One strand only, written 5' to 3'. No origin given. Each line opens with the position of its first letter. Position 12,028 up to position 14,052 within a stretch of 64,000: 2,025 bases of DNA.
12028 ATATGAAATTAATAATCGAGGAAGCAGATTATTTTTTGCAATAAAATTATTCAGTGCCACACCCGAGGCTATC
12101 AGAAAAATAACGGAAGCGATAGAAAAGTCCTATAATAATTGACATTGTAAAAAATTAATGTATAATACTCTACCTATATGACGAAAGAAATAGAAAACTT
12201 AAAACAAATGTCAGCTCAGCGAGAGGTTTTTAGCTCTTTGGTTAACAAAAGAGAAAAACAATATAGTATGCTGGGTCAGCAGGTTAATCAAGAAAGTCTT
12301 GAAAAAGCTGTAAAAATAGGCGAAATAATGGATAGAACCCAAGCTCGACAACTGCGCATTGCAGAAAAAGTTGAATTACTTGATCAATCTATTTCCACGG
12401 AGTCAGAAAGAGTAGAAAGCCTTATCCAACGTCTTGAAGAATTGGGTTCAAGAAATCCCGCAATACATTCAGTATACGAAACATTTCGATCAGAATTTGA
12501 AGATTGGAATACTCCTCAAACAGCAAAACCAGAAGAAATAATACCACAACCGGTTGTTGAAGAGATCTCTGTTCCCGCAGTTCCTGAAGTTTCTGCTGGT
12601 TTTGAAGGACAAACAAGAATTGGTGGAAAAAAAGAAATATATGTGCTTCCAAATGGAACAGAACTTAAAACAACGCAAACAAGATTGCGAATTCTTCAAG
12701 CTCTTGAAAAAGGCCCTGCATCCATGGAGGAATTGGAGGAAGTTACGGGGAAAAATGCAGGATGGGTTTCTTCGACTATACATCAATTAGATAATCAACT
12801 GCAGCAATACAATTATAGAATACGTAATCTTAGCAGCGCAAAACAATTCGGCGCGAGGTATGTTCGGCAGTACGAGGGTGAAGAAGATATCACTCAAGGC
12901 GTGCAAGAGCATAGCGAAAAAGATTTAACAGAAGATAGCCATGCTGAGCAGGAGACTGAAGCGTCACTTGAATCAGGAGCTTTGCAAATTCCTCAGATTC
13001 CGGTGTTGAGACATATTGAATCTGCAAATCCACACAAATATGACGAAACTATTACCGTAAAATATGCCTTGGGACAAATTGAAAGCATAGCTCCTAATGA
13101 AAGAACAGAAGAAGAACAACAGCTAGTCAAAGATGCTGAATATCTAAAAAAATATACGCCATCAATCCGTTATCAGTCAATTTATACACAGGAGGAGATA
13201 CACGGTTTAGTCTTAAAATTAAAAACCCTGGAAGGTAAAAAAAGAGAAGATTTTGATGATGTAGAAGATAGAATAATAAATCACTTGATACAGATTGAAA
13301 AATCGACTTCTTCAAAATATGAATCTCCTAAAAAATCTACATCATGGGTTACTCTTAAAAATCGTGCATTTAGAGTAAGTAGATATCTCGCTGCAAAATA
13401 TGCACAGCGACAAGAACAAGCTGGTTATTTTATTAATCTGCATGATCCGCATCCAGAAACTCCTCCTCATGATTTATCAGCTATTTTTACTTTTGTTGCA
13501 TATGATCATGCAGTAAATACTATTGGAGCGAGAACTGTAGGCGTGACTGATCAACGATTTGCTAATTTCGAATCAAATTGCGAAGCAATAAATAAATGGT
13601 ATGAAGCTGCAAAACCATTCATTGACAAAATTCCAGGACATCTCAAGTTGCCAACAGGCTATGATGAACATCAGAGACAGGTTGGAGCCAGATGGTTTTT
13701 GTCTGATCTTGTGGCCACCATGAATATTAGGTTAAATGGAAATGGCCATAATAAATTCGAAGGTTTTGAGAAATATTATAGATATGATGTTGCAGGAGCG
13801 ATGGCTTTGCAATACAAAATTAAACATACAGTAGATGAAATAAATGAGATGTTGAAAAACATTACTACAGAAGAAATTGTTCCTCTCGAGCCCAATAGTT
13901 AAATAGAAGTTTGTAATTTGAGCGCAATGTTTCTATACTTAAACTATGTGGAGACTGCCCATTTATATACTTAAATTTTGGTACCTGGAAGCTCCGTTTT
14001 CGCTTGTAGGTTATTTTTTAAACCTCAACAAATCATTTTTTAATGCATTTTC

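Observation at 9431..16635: Candidate novel four-gene module between dnaJ and nusA: repeat-bearing SF2 helicase + wHTH/coiled-coil protein + small membrane protein + membrane-anchored ClpC-like unfoldase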

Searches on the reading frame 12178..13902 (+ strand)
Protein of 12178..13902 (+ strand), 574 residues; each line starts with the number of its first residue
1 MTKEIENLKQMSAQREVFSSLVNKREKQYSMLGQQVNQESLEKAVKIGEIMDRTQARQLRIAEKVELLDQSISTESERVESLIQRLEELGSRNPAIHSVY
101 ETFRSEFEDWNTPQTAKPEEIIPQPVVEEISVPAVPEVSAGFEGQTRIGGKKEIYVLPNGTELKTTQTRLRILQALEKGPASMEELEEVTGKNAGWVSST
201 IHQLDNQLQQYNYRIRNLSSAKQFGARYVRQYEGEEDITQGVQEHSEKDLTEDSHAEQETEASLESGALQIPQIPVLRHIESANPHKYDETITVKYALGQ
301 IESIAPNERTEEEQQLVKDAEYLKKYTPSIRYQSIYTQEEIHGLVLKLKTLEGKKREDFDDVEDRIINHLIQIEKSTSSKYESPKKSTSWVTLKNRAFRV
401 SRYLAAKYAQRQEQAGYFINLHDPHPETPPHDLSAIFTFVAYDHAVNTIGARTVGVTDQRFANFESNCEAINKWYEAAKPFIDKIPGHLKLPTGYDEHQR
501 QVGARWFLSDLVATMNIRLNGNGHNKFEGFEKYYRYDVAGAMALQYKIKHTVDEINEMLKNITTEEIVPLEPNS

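Call 4: search_protein_families(library=pfam, proteins=[window:12178-13902:+], max_evalue=0.01)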
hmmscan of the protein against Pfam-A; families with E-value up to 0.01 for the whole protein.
window:12178-13902:+ (574 aa): 2 families
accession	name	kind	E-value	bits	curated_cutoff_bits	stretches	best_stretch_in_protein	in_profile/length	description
PF01022.26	HTH_5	-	0.00045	20.5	22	1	167-198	2-33/47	Bacterial regulatory protein, arsR family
PF12840.13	HTH_20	-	0.009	16.4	27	0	168-191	5-29/51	Helix-turn-helix domain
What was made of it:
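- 12676..12771 (+): Possible ArsR-type HTH (aa 167-198). Pfam HTH_5, E 4.5e-4, 20.5 bits, below the cut-off of 22 (call 4).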

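Call 5: search_protein_families(library=padloc, proteins=[window:12178-13902:+], max_evalue=0.01)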
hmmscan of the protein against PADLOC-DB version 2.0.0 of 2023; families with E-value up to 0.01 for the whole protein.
window:12178-13902:+ (574 aa): 1 family
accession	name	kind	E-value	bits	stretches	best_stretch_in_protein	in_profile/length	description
PDLC02836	DpdD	-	0.0078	12.7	1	5-86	248-328/753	DpdD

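Call 6: search_protein_families(library=ncbifam, proteins=[window:12178-13902:+], max_evalue=0.01)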
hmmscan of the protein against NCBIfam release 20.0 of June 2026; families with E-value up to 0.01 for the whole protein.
window:12178-13902:+ (574 aa): 1 family
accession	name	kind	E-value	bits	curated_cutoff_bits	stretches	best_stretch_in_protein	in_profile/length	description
NF040583.1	dnaB_SPI-7_type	exception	0.0027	16.8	655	1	22-90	100-168/434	SPI-7-type island replicative DNA helicase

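Call 9: find_homologous_proteins(query=window:12178-13902:+)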
Query window:12178-13902:+ (574 aa): 2 proteins with E <= 0.001 among 8000 candidates.
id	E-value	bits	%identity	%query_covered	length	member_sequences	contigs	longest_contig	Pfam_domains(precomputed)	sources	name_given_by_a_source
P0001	0.0e+0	1274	100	100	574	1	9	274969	-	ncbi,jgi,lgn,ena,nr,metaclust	ncbi:MAG: hypothetical protein A3B38_04165 [Candidatus Levybacteria bacterium RIFCSPLOWO2_01_FULL_36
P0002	1.2e-149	518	57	56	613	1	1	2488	-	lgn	-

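Call 10: find_encoding_contigs(protein=window:12178-13902:+, flank=10000, max_places=6)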
Protein window:12178-13902:+ (574 aa): 16 contigs read that carry it; 6 places shown.
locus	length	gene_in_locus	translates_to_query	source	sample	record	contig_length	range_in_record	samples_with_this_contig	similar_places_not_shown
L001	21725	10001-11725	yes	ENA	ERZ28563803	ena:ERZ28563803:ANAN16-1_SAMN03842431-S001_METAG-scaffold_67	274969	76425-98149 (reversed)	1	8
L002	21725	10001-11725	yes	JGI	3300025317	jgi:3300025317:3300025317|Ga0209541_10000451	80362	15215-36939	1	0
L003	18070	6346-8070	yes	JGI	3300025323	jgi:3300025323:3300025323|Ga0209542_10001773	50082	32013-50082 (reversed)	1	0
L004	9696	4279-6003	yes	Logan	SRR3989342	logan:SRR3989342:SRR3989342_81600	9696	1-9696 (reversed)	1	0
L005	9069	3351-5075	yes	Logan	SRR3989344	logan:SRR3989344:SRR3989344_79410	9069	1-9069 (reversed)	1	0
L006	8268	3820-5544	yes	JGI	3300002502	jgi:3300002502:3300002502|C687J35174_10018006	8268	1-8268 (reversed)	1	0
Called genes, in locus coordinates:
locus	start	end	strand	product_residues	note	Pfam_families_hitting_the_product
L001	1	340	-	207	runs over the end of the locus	-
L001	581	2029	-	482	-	PF00133:tRNA-synt_1 (weak), PF01406:tRNA-synt_1e (weak), PF09334:tRNA-synt_1g, PF00133:tRNA-synt_1, PF01406:tRNA-synt_1e (weak)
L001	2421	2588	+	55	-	-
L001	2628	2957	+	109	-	-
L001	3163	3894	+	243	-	PF03444:WHD_HrcA (weak), PF01628:HrcA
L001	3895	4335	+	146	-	PF01025:GrpE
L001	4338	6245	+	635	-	PF00012:HSP70, PF06723:MreB_Mbl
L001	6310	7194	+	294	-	PF00226:DnaJ, PF01556:DnaJ_C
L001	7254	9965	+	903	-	PF00270:DEAD, PF04851:ResIII, PF18766:SWI2_SNF2 (faint), PF04851:ResIII (weak), PF00271:Helicase_C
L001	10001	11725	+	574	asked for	-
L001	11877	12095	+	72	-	-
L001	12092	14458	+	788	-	PF00004:AAA (faint), PF13401:AAA_22 (faint), PF17871:AAA_lid_9 (faint), PF07724:AAA_2, PF07728:AAA_5 (weak), PF10431:ClpB_D2-small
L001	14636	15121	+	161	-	-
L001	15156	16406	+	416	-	PF08529:NusA_N, PF13184:KH_NusA_1st, PF26594:KH_NusA_2nd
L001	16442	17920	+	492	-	PF00009:GTP_EFTU, PF00071:Ras (weak), PF01926:MMR_HSR1, PF22042:EF-G_D2, PF11987:IF-2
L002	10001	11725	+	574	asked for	-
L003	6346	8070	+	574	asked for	-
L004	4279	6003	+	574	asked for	-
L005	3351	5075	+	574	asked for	-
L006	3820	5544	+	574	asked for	-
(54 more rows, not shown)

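Call 12: find_encoding_contigs(protein=P0002, flank=10000)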
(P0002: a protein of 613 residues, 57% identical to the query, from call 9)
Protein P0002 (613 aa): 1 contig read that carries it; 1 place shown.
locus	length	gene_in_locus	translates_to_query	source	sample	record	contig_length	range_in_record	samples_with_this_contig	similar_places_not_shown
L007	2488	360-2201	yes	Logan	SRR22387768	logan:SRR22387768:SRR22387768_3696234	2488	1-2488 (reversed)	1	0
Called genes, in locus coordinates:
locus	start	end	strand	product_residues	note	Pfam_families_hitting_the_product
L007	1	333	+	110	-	?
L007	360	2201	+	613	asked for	-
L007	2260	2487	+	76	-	?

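Call 20: search_protein_representatives(protein=window:12178-13902:+)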
Query: 574 residues. Proteins with E-value up to 0.001 (for the whole library): 72; up to 1e-10: 53; up to 1e-30: 24. The best 72 are listed.
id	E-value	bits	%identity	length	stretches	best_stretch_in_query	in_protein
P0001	0.0e+00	1273.9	100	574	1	1-574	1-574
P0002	3.7e-150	518.0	57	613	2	257-574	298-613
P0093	8.5e-67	242.9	37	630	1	141-574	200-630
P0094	2.2e-47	178.8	37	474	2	257-571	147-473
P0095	4.2e-44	168.0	34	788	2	252-570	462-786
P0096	1.2e-41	159.8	36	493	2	256-570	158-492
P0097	1.6e-41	159.5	35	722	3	267-572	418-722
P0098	6.9e-41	157.4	38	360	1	269-561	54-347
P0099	5.8e-40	154.3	38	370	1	269-571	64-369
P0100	5.4e-39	151.1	33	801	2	268-570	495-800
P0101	7.7e-38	147.3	37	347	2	385-570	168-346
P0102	1.1e-37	146.8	32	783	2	237-563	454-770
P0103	1.5e-37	146.4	31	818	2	270-571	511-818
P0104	3.6e-37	145.1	36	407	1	270-573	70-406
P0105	7.9e-37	144.0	37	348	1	258-571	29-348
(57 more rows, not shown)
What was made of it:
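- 12925..13902 (+): Conserved, mostly alpha-helical C-terminal domain of the partner (aa 250-574). This domain defines the family. 72 relatives in 1.84 billion representatives (call 20).
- The partner has 72 relatives in 1.84 billion representatives (call 20).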

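Call 45: find_related_loci(query=A4, collection=metagenome_contigs, flank=6000)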
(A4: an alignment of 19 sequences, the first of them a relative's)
Query A4 (474 aa) in metagenome_contigs; peptide patterns used: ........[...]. (x = any residue, [..] = any of these).
183 stretches matched a pattern; 5 encode a relative of the query (tblastn E <= 1e-3); 5 distinct loci.
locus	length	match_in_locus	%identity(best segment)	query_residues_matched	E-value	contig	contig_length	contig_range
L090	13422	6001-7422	100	1-474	0e+0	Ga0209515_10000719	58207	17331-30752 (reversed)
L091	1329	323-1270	41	150-473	2e-70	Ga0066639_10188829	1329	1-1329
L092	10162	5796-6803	36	152-473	5e-54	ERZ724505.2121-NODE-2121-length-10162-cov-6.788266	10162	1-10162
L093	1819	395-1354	36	152-473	3e-54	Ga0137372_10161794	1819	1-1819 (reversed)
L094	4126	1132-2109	26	172-473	9e-25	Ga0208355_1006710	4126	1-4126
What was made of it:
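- Tried and rejected: A narrower alignment (A4) gave only 5 loci (call 45).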

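Call 60: search_protein_families(library=phrogs, proteins=[window:12178-13902:+], max_evalue=0.01)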
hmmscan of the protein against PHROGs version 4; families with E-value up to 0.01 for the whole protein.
window:12178-13902:+ (574 aa): 0 families

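Call 72: search_protein_families(library=pfam, alignment_id=A2, max_evalue=0.01)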
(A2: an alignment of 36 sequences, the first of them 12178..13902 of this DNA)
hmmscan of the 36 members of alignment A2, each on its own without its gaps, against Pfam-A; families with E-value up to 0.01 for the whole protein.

A. member 1, window:12178-13902:+ (574 aa): 2 families
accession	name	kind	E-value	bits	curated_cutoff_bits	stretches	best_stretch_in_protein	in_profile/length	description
PF01022.26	HTH_5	-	0.00045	20.5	22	1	167-198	2-33/47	Bacterial regulatory protein, arsR family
PF12840.13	HTH_20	-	0.009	16.4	27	0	168-191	5-29/51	Helix-turn-helix domain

B. families by the number of members that match (of 36 scanned): 7 families
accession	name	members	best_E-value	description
PF01022.26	HTH_5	1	0.00045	Bacterial regulatory protein, arsR family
PF10459.15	Peptidase_S46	1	0.0012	Peptidase S46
PF00486.34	Trans_reg_C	1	0.0028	Transcriptional regulatory protein, C terminal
PF03961.19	FapA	1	0.0058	Flagellar Assembly Protein A beta solenoid domain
PF04513.17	Baculo_PEP_C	1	0.0081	Baculovirus polyhedron envelope protein, PEP, C terminus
PF14497.11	GST_C_3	1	0.0089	Glutathione S-transferase, C-terminal domain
PF12840.13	HTH_20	1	0.009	Helix-turn-helix domain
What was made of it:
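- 12676..12771 (+): Only 1 of 36 family members hits it (call 72).
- Tried and rejected: A Pfam scan of 36 family members found no shared family (call 72).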

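Call 83: search_protein_families(library=pfam, proteins=[L090:2736-3839:-, L090:7500-7913:-, L090:8454-9746:+, L092:1949-3121:+, L092:6892-8286:+], max_evalue=0.001)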
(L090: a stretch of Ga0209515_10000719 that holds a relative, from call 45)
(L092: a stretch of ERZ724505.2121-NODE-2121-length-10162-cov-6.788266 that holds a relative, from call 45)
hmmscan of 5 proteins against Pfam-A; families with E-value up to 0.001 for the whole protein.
L090:2736-3839:- (367 aa): 0 families

L090:7500-7913:- (137 aa): 1 family
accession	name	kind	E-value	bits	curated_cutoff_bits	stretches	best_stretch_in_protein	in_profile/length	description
PF03412.21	Peptidase_C39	-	0.00025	21.3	22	1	6-100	3-92/133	Peptidase C39 family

L090:8454-9746:+ (430 aa): 1 family
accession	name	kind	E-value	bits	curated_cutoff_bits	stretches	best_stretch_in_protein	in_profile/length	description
PF18895.5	T4SS_pilin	-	8.6e-11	42.2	26.6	1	26-96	2-71/71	Type IV secretion system pilin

L092:1949-3121:+ (390 aa): 0 families

L092:6892-8286:+ (464 aa): 0 families
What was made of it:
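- A T4SS pilin gene lies near the pair in L090 (call 83).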

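Call 88: find_related_loci(query=A4, collection=viral_contigs, flank=6000)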
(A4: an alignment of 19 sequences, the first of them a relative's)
Query A4 (474 aa) in viral_contigs; peptide patterns used: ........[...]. (x = any residue, [..] = any of these).
5 stretches matched a pattern, but none encodes a relative of the query by tblastn (E <= 1e-3).

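Call 89: search_dna_similar(query=window:12178-13902:+, collection=plasmids, mode=protein, max_evalue=0.001, max_rows=10)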
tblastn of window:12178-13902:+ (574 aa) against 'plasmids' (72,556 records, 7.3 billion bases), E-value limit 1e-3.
No match.

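Call 90: search_dna_similar(query=window:12178-13902:+, collection=phages, mode=protein, max_evalue=0.001, max_rows=10)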
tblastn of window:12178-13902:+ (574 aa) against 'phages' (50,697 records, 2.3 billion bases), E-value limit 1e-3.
No match.
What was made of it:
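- The partner family is absent from viral, phage and plasmid collections (calls 88-90).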

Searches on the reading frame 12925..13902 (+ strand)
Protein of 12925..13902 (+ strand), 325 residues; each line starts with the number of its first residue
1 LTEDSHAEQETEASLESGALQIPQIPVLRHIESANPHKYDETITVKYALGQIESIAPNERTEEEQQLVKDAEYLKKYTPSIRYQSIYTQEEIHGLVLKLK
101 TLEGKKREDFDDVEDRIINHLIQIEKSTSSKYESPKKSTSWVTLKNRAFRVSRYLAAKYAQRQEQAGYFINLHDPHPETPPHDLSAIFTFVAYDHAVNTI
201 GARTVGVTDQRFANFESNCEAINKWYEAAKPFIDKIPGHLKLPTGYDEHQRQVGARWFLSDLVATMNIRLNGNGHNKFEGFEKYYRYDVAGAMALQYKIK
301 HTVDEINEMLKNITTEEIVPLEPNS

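Call 35: predict_structure(alignment_id=A3)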
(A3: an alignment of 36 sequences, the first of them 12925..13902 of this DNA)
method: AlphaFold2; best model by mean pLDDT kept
length: 325 residues; sequences in the alignment: 36
mean_pLDDT: 91.6   pTM: 0.83
mean pLDDT of the five models: 91.6, 91.1, 91.0, 90.2, 89.8
residues with pLDDT >= 90: 271; 70-90: 27; 50-70: 10; < 50: 17
segments of 3 or more residues with pLDDT < 50: 1-17
pLDDT, mean of each block of 10 residues (from residue 1): 42 55 97 95 98 98 98 98 97 98 96 97 90 80 97 97 95 97 97 98 96 98 98 97 92 97 98 88 95 97 97 71 66
secondary structure, 60 per line:
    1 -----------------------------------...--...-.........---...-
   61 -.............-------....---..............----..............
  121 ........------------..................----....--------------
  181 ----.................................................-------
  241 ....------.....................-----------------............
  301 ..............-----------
elements in order: H45-53 H62-74 H82-85 H89-102 H107-128 H141-158 H163-166 H185-233 E241-244 E251-254 H255-271 H289-314
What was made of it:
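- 12925..13902 (+): AF2 pLDDT 91.6, pTM 0.83 (call 35).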

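Call 38: fold_search(model_id=the predicted structure, library=pdb)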
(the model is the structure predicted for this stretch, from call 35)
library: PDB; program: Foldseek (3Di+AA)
matches with E <= 10: 235; with E <= 0.001: 0
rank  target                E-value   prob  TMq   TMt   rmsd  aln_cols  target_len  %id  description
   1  8g08_d                1.7e-01  0.12  0.11  0.10  22.8       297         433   11  Cryo-EM structure of SQ31f-bound Mycobacterium smegmatis ATP synthase rotational state 1 (backbone model) (released 2023-02-15)
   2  5vxl_A                2.6e-01  0.16  0.14  0.16  21.5       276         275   12  2.80 A resolution structure of IpaD from Shigella flexneri in complex with single-domain antibody JPS-G3 (released 2017-08-30)
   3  7u8o_B                4.0e-01  0.20  0.12  0.08  17.4       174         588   10  Structure of porcine V-ATPase with mEAK7 and SidK, Rotary state 2 (released 2022-07-06)
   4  5vxj_A                5.1e-01  0.10  0.13  0.15  21.7       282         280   12  2.50 A resolution structure of IpaD from Shigella flexneri in complex with single-domain antibody JMK-E3 (released 2017-08-30)
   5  5vxj_C                5.4e-01  0.11  0.14  0.16  21.7       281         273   12  2.50 A resolution structure of IpaD from Shigella flexneri in complex with single-domain antibody JMK-E3 (released 2017-08-30)
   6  5vxj_E                5.4e-01  0.11  0.13  0.15  21.7       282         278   12  2.50 A resolution structure of IpaD from Shigella flexneri in complex with single-domain antibody JMK-E3 (released 2017-08-30)
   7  5vxk_A                6.5e-01  0.14  0.15  0.17  21.4       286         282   12  2.55 A resolution structure of IpaD from Shigella flexneri in complex with single-domain antibody JMK-H2 (released 2017-08-30)
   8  1rke_A                8.3e-01  0.11  0.15  0.18  19.8       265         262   12  Human vinculin head (1-258) in complex with human vinculin tail (879-1066) (released 2004-01-13)
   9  5b1q_A                9.6e-01  0.08  0.18  0.14  19.1       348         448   11  Human herpesvirus 6B tegument protein U14 (released 2016-04-20)
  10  2j0o_A                1.1e+00  0.12  0.16  0.18  20.7       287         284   11  Shigella Flexneri IpaD (released 2006-11-02)
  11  8glv_Em               1.1e+00  0.08  0.13  0.09  28.2       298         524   10  96-nm repeat unit of doublet microtubules from Chlamydomonas reinhardtii flagella (released 2023-05-31)
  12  4pho_B                1.1e+00  0.05  0.12  0.13  28.6       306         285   10  ClyA CC6/264 ox (2-303) (released 2014-09-24)
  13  1i0a_A                1.2e+00  0.06  0.15  0.12  24.1       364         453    8  CRYSTAL STRUCTURE OF WILD TYPE TURKEY DELTA 1 CRYSTALLIN (EYE LENS PROTEIN) (released 2001-04-21)
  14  8hcq_R                1.4e+00  0.05  0.11  0.12  27.4       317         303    9  Cryo-EM structure of endothelin1-bound ETAR-Gq complex (released 2023-03-22)
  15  4pho_A                1.5e+00  0.06  0.14  0.16  25.0       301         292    9  ClyA CC6/264 ox (2-303) (released 2014-09-24)
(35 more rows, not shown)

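Call 59: fold_search(model_id=the predicted structure, library=viral)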
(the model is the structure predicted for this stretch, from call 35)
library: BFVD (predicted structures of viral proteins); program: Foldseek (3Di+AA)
matches with E <= 10: 250; with E <= 0.001: 0
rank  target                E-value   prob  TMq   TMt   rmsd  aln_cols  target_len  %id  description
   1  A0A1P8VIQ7            5.1e-02  0.35  0.16  0.06  20.7       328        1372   13  Virion protein [Murid betaherpesvirus 3]
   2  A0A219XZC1            1.5e-01  0.21  0.20  0.13  22.8       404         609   10  Tegument protein UL35 [Human betaherpesvirus 6A]
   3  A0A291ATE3            1.9e-01  0.11  0.12  0.11  28.4       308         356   12  Uncharacterized protein [Pandoravirus salinus]
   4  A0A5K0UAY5            2.8e-01  0.08  0.13  0.11  23.7       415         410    8  Uncharacterized protein [Yasminevirus sp. GU-2018]
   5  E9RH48                3.7e-01  0.18  0.20  0.13  19.4       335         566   11  GP32 [Guinea pig cytomegalovirus (strain 22122)]
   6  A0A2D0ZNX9            3.7e-01  0.10  0.16  0.08  29.6       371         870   10  Tegument protein G48 [vespertilionid gammaherpesvirus 3]
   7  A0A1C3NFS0            4.1e-01  0.16  0.15  0.22  17.0       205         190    8  (no name in the UniProt tables at hand)
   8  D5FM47                4.7e-01  0.09  0.14  0.13  30.2       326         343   12  ORF59 [black bullhead herpesvirus]
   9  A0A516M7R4            4.9e-01  0.14  0.13  0.19  24.6       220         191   10  (no name in the UniProt tables at hand)
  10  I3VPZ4                5.4e-01  0.10  0.19  0.11  25.6       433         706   11  B25 [miniopterid betaherpesvirus 1]
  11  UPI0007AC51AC         5.7e-01  0.08  0.14  0.11  20.5       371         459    8  (no name look-up for this kind of identifier)
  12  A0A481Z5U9            6.0e-01  0.08  0.14  0.13  21.3       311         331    9  F-box domain protein [Pithovirus LCPAC201]
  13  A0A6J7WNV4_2          7.6e-01  0.08  0.15  0.07  26.9       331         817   11  Bacteriophage lambda, GpH, tail tape measure, C-terminal [uncultured Caudovirales phage]
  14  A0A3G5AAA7            8.8e-01  0.10  0.18  0.18  26.9       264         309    9  Uncharacterized protein [Hyperionvirus sp.]
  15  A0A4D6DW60            8.8e-01  0.05  0.12  0.14  30.1       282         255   11  Uncharacterized protein [Edwardsiella phage pEt-SU]
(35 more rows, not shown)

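Call 73: search_solved_structures(query=A3, max_evalue=1)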
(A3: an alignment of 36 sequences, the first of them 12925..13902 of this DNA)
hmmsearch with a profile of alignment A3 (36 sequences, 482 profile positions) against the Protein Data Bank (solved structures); distinct sequences matched with E-value up to 1: 16.
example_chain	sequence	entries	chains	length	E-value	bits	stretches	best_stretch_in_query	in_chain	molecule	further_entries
7dxk_A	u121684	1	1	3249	2.6e-05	26.5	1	11-153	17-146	Huntingtin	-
7l05_E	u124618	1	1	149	0.26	13.2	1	49-138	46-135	Stathmin-4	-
3ut5_E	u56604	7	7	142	0.3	13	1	49-137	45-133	Stathmin-4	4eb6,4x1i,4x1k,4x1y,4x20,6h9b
4i4t_E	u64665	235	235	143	0.32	13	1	49-137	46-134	Stathmin-4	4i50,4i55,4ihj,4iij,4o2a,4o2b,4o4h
9im5_E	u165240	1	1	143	0.32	12.9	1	49-137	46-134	Stathmin-4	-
5kx5_E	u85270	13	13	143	0.33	12.9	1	49-137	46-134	Stathmin-4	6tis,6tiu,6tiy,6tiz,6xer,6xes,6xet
3ryc_E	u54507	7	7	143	0.33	12.9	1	49-137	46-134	Stathmin-4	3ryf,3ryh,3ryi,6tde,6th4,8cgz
4yj2_E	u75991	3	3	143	0.36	12.8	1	49-137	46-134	Stathmin-4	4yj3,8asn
1sa0_E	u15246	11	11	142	0.39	12.7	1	49-137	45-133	Stathmin 4 | RB3 STATHMIN-LIKE DOMAIN 4 | Stathmin-4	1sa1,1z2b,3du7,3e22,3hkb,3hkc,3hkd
5gon_E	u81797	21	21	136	0.49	12.3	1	49-135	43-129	Stathmin-4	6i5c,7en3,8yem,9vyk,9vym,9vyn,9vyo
9ixb_E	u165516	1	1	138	0.52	12.3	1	49-136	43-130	Stathmin-4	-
5jcb_E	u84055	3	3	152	0.56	12.1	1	49-146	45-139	Stathmin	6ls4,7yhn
8riw_E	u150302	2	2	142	0.61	12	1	49-137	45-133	Stathmin-4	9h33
7e4p_E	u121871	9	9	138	0.63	12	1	49-137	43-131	Stathmin-4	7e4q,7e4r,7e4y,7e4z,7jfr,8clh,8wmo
5a1u_H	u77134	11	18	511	0.71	11.8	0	176-238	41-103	COATOMER SUBUNIT DELTA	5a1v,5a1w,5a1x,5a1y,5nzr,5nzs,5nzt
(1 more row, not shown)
